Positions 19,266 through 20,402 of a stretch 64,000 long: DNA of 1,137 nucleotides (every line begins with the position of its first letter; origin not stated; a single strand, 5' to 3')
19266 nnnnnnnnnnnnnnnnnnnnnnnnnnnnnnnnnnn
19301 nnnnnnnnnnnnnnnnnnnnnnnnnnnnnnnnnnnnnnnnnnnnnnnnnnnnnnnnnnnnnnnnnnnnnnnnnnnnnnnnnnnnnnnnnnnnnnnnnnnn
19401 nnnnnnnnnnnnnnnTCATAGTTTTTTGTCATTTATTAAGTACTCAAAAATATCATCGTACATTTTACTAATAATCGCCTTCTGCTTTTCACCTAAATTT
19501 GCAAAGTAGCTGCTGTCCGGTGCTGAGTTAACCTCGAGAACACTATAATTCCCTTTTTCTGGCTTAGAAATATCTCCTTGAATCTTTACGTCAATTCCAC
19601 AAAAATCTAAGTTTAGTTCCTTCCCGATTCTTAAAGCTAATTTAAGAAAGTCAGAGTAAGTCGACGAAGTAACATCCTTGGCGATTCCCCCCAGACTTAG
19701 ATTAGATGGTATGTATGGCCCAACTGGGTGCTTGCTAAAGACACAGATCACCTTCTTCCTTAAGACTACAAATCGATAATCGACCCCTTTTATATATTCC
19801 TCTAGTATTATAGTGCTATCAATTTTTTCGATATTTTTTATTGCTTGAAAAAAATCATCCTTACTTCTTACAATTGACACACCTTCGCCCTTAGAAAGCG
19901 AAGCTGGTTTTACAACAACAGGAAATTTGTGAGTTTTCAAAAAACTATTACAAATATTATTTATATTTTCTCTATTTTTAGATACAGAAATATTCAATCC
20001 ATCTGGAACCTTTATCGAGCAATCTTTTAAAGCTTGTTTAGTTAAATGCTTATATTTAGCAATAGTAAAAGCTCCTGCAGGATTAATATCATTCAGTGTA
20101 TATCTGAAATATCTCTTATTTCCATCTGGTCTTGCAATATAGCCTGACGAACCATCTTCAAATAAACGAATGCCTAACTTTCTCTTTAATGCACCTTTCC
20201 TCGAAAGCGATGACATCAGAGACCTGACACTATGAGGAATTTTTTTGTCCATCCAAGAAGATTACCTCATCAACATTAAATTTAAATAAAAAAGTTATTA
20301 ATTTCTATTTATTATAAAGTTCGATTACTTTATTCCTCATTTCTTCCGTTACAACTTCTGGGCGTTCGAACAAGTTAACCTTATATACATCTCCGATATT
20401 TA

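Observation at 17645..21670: Translationally coupled operon: membrane protein – PlsC-like acyltransferase – RimK-like ATP-grasp – C39-like Cys/His protein – Ddl – small membrane protein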

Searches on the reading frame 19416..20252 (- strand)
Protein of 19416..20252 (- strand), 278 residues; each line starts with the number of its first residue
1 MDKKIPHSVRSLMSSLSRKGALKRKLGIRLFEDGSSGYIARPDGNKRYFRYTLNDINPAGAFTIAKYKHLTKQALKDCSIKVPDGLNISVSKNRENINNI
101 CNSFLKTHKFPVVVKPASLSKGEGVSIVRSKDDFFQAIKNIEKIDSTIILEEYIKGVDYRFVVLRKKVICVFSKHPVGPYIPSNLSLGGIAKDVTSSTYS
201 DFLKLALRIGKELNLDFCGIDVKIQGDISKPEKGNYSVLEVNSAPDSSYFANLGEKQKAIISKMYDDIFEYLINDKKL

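Call 3: search_protein_families(library=pfam, proteins=[window:19416-20252:-], max_evalue=0.1)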
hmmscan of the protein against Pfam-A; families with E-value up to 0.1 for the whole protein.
window:19416-20252:- (278 aa): 11 families
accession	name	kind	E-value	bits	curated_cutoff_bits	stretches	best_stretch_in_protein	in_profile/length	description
PF08443.16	RimK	-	2e-13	50.8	21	1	68-250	4-172/188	RimK-like ATP-grasp domain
PF07478.18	Dala_Dala_lig_C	-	1.7e-11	44.5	24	1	76-167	3-94/204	D-ala D-ala ligase C-terminus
PF01071.24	GARS_A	-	1.2e-06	29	27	1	69-164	4-99/194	Phosphoribosylglycinamide synthetase, ATP-grasp (A) domain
PF02655.19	ATP-grasp_3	-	2.1e-06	28.3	23.2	1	68-243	4-155/160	ATP-grasp domain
PF14397.11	ATPgrasp_ST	-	7.2e-06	25.8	31.4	1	54-137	8-90/278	Sugar-transfer associated ATP-grasp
PF02222.28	ATP-grasp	-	7.3e-06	26.2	27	1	92-155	17-77/179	ATP-grasp domain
PF02955.21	GSH-S_ATP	-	7.4e-06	26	23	1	90-222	17-151/175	Prokaryotic glutathione synthetase, ATP-grasp domain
PF13535.11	ATP-grasp_4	-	1.1e-05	25.5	27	1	109-216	2-127/160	ATP-grasp domain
PF02786.22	CPSase_L_D2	-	2.4e-05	24.4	19.8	1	69-164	3-100/211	Carbamoyl-phosphate synthase L chain, ATP binding domain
PF14398.11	ATPgrasp_YheCD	-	0.00021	21.1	26.8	0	224-272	206-252/255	YheC/D like ATP-grasp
PF03133.20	TTL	-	0.0075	16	20.1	0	98-154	55-106/292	Tubulin-tyrosine ligase family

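Call 4: search_protein_families(library=ncbifam, proteins=[window:19416-20252:-], max_evalue=0.1)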
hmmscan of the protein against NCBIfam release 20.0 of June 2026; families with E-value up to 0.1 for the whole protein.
window:19416-20252:- (278 aa): 61 families (the best 25 are shown)
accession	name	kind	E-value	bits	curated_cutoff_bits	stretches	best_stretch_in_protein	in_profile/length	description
TIGR02068.2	cya_phycin_syn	equivalog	1.5e-32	112.6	850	2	46-176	192-316/862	cyanophycin synthetase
NF010623.0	PRK14016.1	subfamily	6.8e-29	100.6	877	2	47-176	194-317/871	cyanophycin synthetase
NF002688.0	PRK02471.1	equivalog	7.1e-25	87.5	425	2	63-176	485-595/756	bifunctional glutamate--cysteine ligase GshA/glutathione synthetase GshB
TIGR03103.1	trio_acet_GNAT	equivalog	4.3e-19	68.4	569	2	44-176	274-399/547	N-acetylglutaminylglutamine synthetase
TIGR00768.1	rimK_fam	subfamily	1.8e-18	66.9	143.4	1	54-246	74-256/276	RimK family alpha-L-glutamate ligase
NF040720.1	MptN_Meth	equivalog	1.9e-14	53.4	350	1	54-247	88-271/291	tetrahydromethanopterin:alpha-L-glutamate ligase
TIGR01205.1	D_ala_D_alaTIGR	subfamily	3e-13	49.4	245.65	1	64-214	103-261/318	D-alanine--D-alanine ligase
NF002378.0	PRK01372.1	subfamily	4.7e-13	48.5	243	1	63-245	96-271/305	D-alanine--D-alanine ligase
TIGR01435.1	glu_cys_lig_rel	equivalog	4.9e-11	41.6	656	1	66-176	468-571/719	bifunctional glutamate--cysteine ligase/glutathione synthetase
NF002528.0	PRK01966.1-4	subfamily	6.5e-10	38.4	262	1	65-165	139-240/366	D-alanine--D-alanine ligase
NF000207.3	D_ala_D_ser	equivalog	3e-09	36.5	520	1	63-166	127-226/342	D-alanine--D-serine ligase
TIGR02144.1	LysX_arch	equivalog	5.9e-09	35.4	275.6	1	54-246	74-255/281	lysine biosynthesis protein LysX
NF000036.1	D_ala_D_ser_VanE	exception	7.8e-09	35.1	700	1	60-167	125-228/352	D-alanine--D-serine ligase VanE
NF000091.3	D_ala_D_ser_VanG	exception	2e-08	33.5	495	1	67-167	135-231/344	D-alanine--D-serine ligase VanG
NF002527.0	PRK01966.1-3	equivalog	2.7e-08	33.4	310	1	68-167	119-214/332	D-alanine--D-alanine ligase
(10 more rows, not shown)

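Call 12: find_homologous_proteins(query=window:19416-20252:-)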
Query window:19416-20252:- (278 aa): 26 proteins with E <= 0.001 among 871 candidates.
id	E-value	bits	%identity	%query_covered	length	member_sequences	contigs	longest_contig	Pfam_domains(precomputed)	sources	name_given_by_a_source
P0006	1.1e-165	568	92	99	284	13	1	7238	PF02955.22,PF13535.12,PF02222.28,PF08443.17,PF02655.20,PF01071.25,PF07478.19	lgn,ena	-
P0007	2.9e-137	475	77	99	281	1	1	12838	PF14397.12,PF08443.17,PF02655.20,PF07478.19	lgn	-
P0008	1.7e-34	138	27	85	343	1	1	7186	PF02786.23,PF08443.17,PF02655.20,PF07478.19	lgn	-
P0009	1.9e-34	138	28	85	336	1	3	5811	PF02786.23,PF08443.17,PF02655.20,PF07478.19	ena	-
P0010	7.5e-33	132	32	63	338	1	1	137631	PF14398.12,PF08443.17,PF07478.19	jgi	jgi:D-alanine-D-alanine ligase-like ATP-grasp enzyme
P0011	1.2e-32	132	29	89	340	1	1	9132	PF14398.12,PF02786.23,PF08443.17,PF07478.19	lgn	-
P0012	8.3e-32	129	28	85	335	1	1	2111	PF08443.17,PF07478.19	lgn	-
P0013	4.4e-31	126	31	91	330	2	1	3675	PF02955.22,PF14397.12,PF02786.23,PF08443.17,PF02655.20,PF07478.19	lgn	-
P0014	1.4e-30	125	30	85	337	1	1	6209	PF02786.23,PF08443.17,PF02655.20,PF07478.19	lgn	-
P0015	1.6e-30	125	27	87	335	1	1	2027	PF08443.17,PF07478.19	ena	-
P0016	2.0e-29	121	35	50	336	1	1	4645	PF02786.23,PF08443.17,PF07478.19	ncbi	-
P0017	2.1e-29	121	28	87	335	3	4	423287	PF02786.23,PF08443.17,PF07478.19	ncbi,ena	-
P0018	3.5e-29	120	33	55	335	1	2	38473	PF02786.23,PF08443.17,PF07478.19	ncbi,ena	-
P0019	7.7e-29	119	28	82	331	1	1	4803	PF08443.17,PF07478.19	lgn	-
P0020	5.7e-27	113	31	53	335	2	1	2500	PF08443.17,PF07478.19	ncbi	-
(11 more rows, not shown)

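Call 14: find_encoding_contigs(protein=P0017, flank=8000, max_places=3)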
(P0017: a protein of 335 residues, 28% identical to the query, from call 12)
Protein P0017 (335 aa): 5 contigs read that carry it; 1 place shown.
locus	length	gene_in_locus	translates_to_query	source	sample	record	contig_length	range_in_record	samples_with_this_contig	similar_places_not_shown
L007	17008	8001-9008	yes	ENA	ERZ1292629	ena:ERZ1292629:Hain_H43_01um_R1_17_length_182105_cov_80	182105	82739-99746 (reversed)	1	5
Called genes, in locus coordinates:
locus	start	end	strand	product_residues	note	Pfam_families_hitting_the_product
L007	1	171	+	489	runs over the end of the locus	PF13620:CarboxypepD_reg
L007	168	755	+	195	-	-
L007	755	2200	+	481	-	-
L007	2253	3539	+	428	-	PF00275:EPSP_synthase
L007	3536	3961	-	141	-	PF00072:Response_reg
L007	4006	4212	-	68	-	PF10884:DUF2683 (weak)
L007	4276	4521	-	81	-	PF19891:DUF6364 (weak), PF01402:RHH_1, PF07878:RHH_5 (faint)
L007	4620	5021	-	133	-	-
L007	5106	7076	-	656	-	PF00112:Peptidase_C1, PF03051:Peptidase_C1_2 (faint)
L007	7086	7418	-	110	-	PF01934:HepT-like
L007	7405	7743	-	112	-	PF01909:NTP_transf_2, PF18765:Polbeta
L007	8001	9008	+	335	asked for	PF02786:CPSase_L_D2 (weak), PF07478:Dala_Dala_lig_C, PF08443:RimK (weak)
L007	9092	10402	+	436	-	PF08245:Mur_ligase_M (weak), PF27239:FOL3_C (weak), PF02875:Mur_ligase_C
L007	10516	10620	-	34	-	-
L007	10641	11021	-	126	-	PF08780:NTase_sub_bind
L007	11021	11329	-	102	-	PF01909:NTP_transf_2 (weak), PF18765:Polbeta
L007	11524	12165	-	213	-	-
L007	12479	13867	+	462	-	PF08245:Mur_ligase_M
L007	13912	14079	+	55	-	-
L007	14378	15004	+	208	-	PF12804:NTP_transf_3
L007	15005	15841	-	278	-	-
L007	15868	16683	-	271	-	-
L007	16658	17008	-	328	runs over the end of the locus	PF05891:Methyltransf_PK (weak), PF08241:Methyltransf_11 (faint), PF08242:Methyltransf_12 (weak), PF13649:Methyltransf_25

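Call 15: find_encoding_contigs(protein=P0010, flank=8000, max_places=2)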
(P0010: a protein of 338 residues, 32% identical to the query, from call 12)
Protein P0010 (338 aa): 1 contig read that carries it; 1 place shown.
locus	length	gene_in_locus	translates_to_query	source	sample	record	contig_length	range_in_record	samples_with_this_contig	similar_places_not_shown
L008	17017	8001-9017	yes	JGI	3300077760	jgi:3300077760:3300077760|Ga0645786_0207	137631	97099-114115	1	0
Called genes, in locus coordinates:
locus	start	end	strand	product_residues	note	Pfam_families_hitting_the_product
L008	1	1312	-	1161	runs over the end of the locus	PF00133:tRNA-synt_1, PF00300:His_Phos_1, PF00133:tRNA-synt_1, PF09334:tRNA-synt_1g, PF08264:Anticodon_1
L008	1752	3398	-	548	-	PF03485:Arg_tRNA_synt_N, PF00750:tRNA-synt_1d, PF05746:DALR_1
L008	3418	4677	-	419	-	PF00464:SHMT, PF00155:Aminotran_1_2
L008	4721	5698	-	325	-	PF00303:Thymidylat_synt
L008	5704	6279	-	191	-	PF22769:DCD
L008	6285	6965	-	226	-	PF01928:CYTH (weak)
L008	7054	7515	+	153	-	PF27709:UCP014422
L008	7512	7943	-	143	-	PF01812:5-FTHF_cyc-lig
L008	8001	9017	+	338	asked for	PF07478:Dala_Dala_lig_C, PF08443:RimK (weak), PF14398:ATPgrasp_YheCD (faint), PF08443:RimK (weak)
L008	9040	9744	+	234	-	PF01996:F420_ligase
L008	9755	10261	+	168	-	PF00186:DHFR_1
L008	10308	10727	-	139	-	PF03946:Ribosomal_L11_N, PF00298:Ribosomal_L11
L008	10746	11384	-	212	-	PF02357:NusG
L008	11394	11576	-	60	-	PF00584:SecE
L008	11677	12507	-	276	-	PF04402:SIMPL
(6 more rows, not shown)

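Call 16: find_encoding_contigs(protein=P0018, flank=8000, max_places=2)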
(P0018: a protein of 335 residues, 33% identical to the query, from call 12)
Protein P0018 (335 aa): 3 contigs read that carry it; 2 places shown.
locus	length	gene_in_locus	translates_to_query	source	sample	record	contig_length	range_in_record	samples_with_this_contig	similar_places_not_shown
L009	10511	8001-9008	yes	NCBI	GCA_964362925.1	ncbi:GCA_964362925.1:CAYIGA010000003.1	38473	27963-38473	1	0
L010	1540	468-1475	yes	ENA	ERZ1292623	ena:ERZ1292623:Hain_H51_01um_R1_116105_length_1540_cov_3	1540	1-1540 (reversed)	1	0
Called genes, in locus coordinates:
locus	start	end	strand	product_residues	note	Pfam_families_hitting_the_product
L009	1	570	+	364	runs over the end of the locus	PF11104:PilM_2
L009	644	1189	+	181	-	PF05137:PilN (weak)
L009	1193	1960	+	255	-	-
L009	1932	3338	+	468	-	PF13620:CarboxypepD_reg (faint)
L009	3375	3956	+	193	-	-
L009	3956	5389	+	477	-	-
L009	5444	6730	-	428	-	PF00275:EPSP_synthase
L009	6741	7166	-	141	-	PF00072:Response_reg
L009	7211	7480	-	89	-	-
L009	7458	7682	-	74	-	PF10884:DUF2683 (weak)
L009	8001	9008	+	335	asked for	PF07478:Dala_Dala_lig_C, PF02786:CPSase_L_D2 (weak), PF08443:RimK (weak)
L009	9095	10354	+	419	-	PF08245:Mur_ligase_M (weak), PF02875:Mur_ligase_C, PF27239:FOL3_C (weak)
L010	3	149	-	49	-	?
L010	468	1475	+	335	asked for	PF07478:Dala_Dala_lig_C, PF02786:CPSase_L_D2 (weak), PF08443:RimK (weak)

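Call 19: search_solved_structures(query=window:19416-20252:-, max_evalue=0.001, show_alignments=2)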
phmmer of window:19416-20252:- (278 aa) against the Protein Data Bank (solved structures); distinct sequences matched with E-value up to 0.001: 18.
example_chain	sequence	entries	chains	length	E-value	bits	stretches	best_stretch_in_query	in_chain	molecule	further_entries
7lg5_A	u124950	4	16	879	3.1e-14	56.4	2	182-246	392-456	Cyanophycin synthase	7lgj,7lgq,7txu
7txv_A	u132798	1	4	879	3.1e-14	56.4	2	182-246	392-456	Cyanophycin synthase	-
7wac_A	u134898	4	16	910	6.1e-13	52.2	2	47-177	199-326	Cyanophycin synthase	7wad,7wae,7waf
3ln7_A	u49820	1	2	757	2.8e-11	46.7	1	68-178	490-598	Glutathione biosynthesis bifunctional protein gshAB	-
3ln6_A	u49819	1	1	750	3.3e-10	43.2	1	100-172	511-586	Glutathione biosynthesis bifunctional protein gshAB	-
7ta5_A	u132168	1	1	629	5.6e-09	39.2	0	183-246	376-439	Glutathione synthase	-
2pvp_A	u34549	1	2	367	1.3e-07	34.8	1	53-164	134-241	D-alanine-D-alanine ligase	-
3r23_A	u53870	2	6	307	1.9e-07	34.2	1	65-186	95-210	D-alanine--D-alanine ligase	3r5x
7lgm_A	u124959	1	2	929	6.7e-06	29.1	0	96-174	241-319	Cyanophycin synthase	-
8evy_B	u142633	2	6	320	1e-05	28.5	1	101-247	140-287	D-alanine--D-alanine ligase B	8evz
7lgn_A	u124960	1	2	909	1.1e-05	28.3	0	64-173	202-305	Cyanophycin synthase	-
8fxh_A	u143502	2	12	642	2.2e-05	27.4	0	183-247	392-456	RimK domain-containing protein ATP-grasp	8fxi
5zct_A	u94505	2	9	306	7.6e-05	25.6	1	106-223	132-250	Ribosomal protein S6--L-glutamate ligase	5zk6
4iwx_A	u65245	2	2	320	8.4e-05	25.5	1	106-223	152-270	Ribosomal protein S6 modification protein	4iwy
5d8d_A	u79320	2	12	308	0.00032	23.6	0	107-259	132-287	D-alanine--D-alanine ligase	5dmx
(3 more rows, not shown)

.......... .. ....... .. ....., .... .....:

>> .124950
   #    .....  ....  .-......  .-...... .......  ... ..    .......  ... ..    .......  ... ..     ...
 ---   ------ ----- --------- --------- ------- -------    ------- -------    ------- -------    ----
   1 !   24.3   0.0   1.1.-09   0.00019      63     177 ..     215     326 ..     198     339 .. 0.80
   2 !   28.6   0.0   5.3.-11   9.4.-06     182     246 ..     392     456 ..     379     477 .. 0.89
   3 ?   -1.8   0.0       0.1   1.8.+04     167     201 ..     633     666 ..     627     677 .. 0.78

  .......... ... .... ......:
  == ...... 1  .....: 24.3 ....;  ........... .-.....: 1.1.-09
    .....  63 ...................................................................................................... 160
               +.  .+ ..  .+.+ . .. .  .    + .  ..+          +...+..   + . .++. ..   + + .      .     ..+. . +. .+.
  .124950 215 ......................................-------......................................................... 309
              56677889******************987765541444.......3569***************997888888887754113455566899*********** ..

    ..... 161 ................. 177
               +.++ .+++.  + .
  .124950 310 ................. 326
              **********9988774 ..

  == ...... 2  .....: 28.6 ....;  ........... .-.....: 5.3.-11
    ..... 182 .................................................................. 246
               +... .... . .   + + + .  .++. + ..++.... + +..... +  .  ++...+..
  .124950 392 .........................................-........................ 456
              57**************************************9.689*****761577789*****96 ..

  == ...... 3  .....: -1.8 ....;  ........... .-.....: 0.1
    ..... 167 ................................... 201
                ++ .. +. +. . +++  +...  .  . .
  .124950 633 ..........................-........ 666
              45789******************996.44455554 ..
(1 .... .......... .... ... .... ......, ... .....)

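Call 35: search_protein_families(library=ncbifam, proteins=[L007:9092-10402:+, P0017, P0010], max_evalue=0.00001)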
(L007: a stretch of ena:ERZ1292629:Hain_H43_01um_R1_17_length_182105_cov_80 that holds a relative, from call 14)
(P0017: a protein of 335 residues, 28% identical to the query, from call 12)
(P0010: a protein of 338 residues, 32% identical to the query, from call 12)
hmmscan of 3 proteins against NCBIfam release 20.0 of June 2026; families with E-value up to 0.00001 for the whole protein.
L007:9092-10402:+ (436 aa): 14 families
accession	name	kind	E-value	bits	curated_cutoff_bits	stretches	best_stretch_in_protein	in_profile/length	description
TIGR01499.1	folC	subfamily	5.4e-86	289.5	162.65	1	36-423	2-399/400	bifunctional protein FolC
NF047860.1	Tet-DihydfolSynFolCMyb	equivalog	3.3e-51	174.7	700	2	35-215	46-224/468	bifunctional tetrahydrofolate synthase/dihydrofolate synthase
NF008101.0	PRK10846.1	equivalog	2.9e-42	144.9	360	2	32-206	29-195/422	bifunctional tetrahydrofolate synthase/dihydrofolate synthase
TIGR01085.1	murE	subfamily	3.8e-15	55.7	257.3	1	280-412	311-445/472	UDP-N-acetylmuramyl-tripeptide synthetase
NF001126.0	PRK00139.1-4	equivalog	4.2e-12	45.4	373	0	36-88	83-140/486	UDP-N-acetylmuramoyl-L-alanyl-D-glutamate--2,6-diaminopimelate ligase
NF008896.0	PRK11929.1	equivalog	7.6e-11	40.6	1023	0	282-412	336-472/965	bifunctional UDP-N-acetylmuramoyl-L-alanyl-D-glutamate--2,6-diaminopimelate ligase MurE/UDP-N-acetylmuramoyl-tripeptide--D-alanyl-D-alanine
TIGR04012.1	poly_gGlu_PgsB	equivalog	1.7e-09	37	222.7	1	55-275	32-222/380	poly-gamma-glutamate synthase PgsB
NF001124.0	PRK00139.1-2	equivalog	2.1e-09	36.7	476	0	29-93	83-150/500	UDP-N-acetylmuramoyl-L-alanyl-D-glutamate--2,6-diaminopimelate ligase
NF053648.1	pMurE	equivalog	2.7e-09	36.3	600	0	284-329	313-358/464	pseudomurein biosynthesis peptide ligase pMurE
TIGR01143.1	murF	subfamily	4.4e-08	32.5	288.6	0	146-252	122-231/418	UDP-N-acetylmuramoyl-tripeptide--D-alanyl-D-alanine ligase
TIGR02068.2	cya_phycin_syn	equivalog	7.7e-08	30.8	850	0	289-411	720-847/862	cyanophycin synthetase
NF053645.1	pMurC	equivalog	5.4e-07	28.7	560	0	289-360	353-428/492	pseudomurein biosynthesis peptide ligase pMurC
NF001123.0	PRK00139.1-1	equivalog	1.3e-06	27.4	586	0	284-412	333-463/493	UDP-N-acetylmuramoyl-L-alanyl-D-glutamate--2,6-diaminopimelate ligase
NF010623.0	PRK14016.1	subfamily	1.8e-06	26.4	877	0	289-411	722-849/871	cyanophycin synthetase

P0017 (335 aa): 20 families
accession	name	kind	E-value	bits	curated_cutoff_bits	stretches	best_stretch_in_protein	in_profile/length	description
NF010623.0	PRK14016.1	subfamily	7.7e-52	176.5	877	1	51-309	200-450/871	cyanophycin synthetase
TIGR02068.2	cya_phycin_syn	equivalog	1.2e-51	175.7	850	1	55-310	203-451/862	cyanophycin synthetase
NF002688.0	PRK02471.1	equivalog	2.8e-44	151.6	425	1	105-323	518-745/756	bifunctional glutamate--cysteine ligase GshA/glutathione synthetase GshB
TIGR03103.1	trio_acet_GNAT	equivalog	1e-31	110.1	569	1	104-311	324-527/547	N-acetylglutaminylglutamine synthetase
TIGR01435.1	glu_cys_lig_rel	equivalog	1.7e-29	102.6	656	1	102-317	498-708/719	bifunctional glutamate--cysteine ligase/glutathione synthetase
TIGR00768.1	rimK_fam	subfamily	7.6e-14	51.7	143.4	0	54-178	76-194/276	RimK family alpha-L-glutamate ligase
NF002378.0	PRK01372.1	subfamily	7.8e-13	47.8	243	1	57-174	92-196/305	D-alanine--D-alanine ligase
TIGR01205.1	D_ala_D_alaTIGR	subfamily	1.2e-11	44.1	245.65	1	56-178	97-213/318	D-alanine--D-alanine ligase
NF002528.0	PRK01966.1-4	subfamily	2.5e-11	43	262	1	57-169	133-241/366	D-alanine--D-alanine ligase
TIGR04443.1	F420_CofF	equivalog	2.2e-10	40.1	300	0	108-182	125-203/283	coenzyme gamma-F420-2:alpha-L-glutamate ligase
TIGR02144.1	LysX_arch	equivalog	2.3e-09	36.8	275.6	0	102-178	112-194/281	lysine biosynthesis protein LysX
NF002525.0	PRK01966.1-1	equivalog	5.6e-09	35.4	457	1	57-169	132-236/364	D-alanine--D-alanine ligase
NF002527.0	PRK01966.1-3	equivalog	8.5e-09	35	310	1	102-167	146-211/332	D-alanine--D-alanine ligase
NF040720.1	MptN_Meth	equivalog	8.5e-09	34.9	350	0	244-308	214-271/291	tetrahydromethanopterin:alpha-L-glutamate ligase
NF002526.0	PRK01966.1-2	equivalog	1.9e-08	33.6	449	1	56-168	126-233/362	D-alanine--D-alanine ligase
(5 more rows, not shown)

P0010 (338 aa): 22 families
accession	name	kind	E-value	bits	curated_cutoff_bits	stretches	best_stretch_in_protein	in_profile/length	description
NF010623.0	PRK14016.1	subfamily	6.5e-49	166.8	877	1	47-317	191-456/871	cyanophycin synthetase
TIGR02068.2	cya_phycin_syn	equivalog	7e-48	163.3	850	1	48-329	191-471/862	cyanophycin synthetase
NF002688.0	PRK02471.1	equivalog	1.1e-43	149.7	425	1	112-322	520-742/756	bifunctional glutamate--cysteine ligase GshA/glutathione synthetase GshB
TIGR01435.1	glu_cys_lig_rel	equivalog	7.4e-30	103.8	656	1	78-328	477-718/719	bifunctional glutamate--cysteine ligase/glutathione synthetase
TIGR03103.1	trio_acet_GNAT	equivalog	3.1e-28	98.7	569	1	113-314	328-527/547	N-acetylglutaminylglutamine synthetase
NF002378.0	PRK01372.1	subfamily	3.5e-16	58.8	243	1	64-179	94-196/305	D-alanine--D-alanine ligase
TIGR00768.1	rimK_fam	subfamily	4.5e-15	55.8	143.4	1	105-183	110-194/276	RimK family alpha-L-glutamate ligase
TIGR01205.1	D_ala_D_alaTIGR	subfamily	7.1e-14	51.5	245.65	1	64-181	100-211/318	D-alanine--D-alanine ligase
NF040720.1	MptN_Meth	equivalog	2.6e-12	46.4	350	0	249-311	214-271/291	tetrahydromethanopterin:alpha-L-glutamate ligase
NF002528.0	PRK01966.1-4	subfamily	7.9e-11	41.4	262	1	64-175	135-243/366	D-alanine--D-alanine ligase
TIGR02144.1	LysX_arch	equivalog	6.3e-10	38.6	275.6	1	108-183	113-194/281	lysine biosynthesis protein LysX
NF007764.0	PRK10446.1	equivalog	6.2e-08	32.3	331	0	117-183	135-204/300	30S ribosomal protein S6--L-glutamate ligase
NF002527.0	PRK01966.1-3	equivalog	1.2e-07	31.3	310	1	105-172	144-211/332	D-alanine--D-alanine ligase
NF000091.3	D_ala_D_ser_VanG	exception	5.7e-07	28.7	495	1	64-171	129-227/344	D-alanine--D-serine ligase VanG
NF000207.3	D_ala_D_ser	equivalog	7.8e-07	28.5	520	1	100-172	152-224/342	D-alanine--D-serine ligase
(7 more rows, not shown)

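Call 66: find_encoding_contigs(protein=P0011, flank=6000, max_places=2)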
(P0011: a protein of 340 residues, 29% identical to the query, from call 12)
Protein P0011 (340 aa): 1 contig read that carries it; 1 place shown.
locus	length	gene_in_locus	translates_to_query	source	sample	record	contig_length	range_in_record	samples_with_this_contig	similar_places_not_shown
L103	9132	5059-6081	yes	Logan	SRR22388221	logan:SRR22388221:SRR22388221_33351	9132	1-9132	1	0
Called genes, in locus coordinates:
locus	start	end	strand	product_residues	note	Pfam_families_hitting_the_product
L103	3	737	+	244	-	?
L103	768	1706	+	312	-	PF00188:CAP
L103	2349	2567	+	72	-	-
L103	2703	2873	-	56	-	-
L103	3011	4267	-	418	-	PF00817:IMS, PF11799:IMS_C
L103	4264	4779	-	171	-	PF00717:Peptidase_S24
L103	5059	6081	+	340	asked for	PF02786:CPSase_L_D2 (weak), PF07478:Dala_Dala_lig_C, PF14398:ATPgrasp_YheCD (faint), PF08443:RimK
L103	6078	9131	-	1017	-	?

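Call 71: predict_structure(alignment_id=A5)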
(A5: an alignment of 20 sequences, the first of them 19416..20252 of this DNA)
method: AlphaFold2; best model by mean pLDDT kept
length: 278 residues; sequences in the alignment: 20
mean_pLDDT: 78.0   pTM: 0.78
mean pLDDT of the five models: 78.0, 77.3, 77.2, 76.2, 74.0
residues with pLDDT >= 90: 99; 70-90: 90; 50-70: 77; < 50: 12
segments of 3 or more residues with pLDDT < 50: 1-10
pLDDT, mean of each block of 10 residues (from residue 1): 36 56 59 63 68 64 79 93 92 88 94 86 81 93 90 91 88 73 59 89 95 90 92 88 70 69 73 61
secondary structure, 60 per line:
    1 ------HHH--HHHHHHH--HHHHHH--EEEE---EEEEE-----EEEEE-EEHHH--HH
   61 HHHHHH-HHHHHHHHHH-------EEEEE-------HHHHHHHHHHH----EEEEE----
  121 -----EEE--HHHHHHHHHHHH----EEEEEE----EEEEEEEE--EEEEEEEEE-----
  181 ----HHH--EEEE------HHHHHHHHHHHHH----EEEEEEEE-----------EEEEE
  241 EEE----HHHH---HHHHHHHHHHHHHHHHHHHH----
elements in order: H12-18 H21-26 E29-32 E36-40 E46-50 H59-66 H68-77 E85-89 H97-107 E112-116 E126-128 H131-142 E147-152 E157-164 E167-175 E190-193 H200-212 E217-224 E236-243 H248-251 H255-274
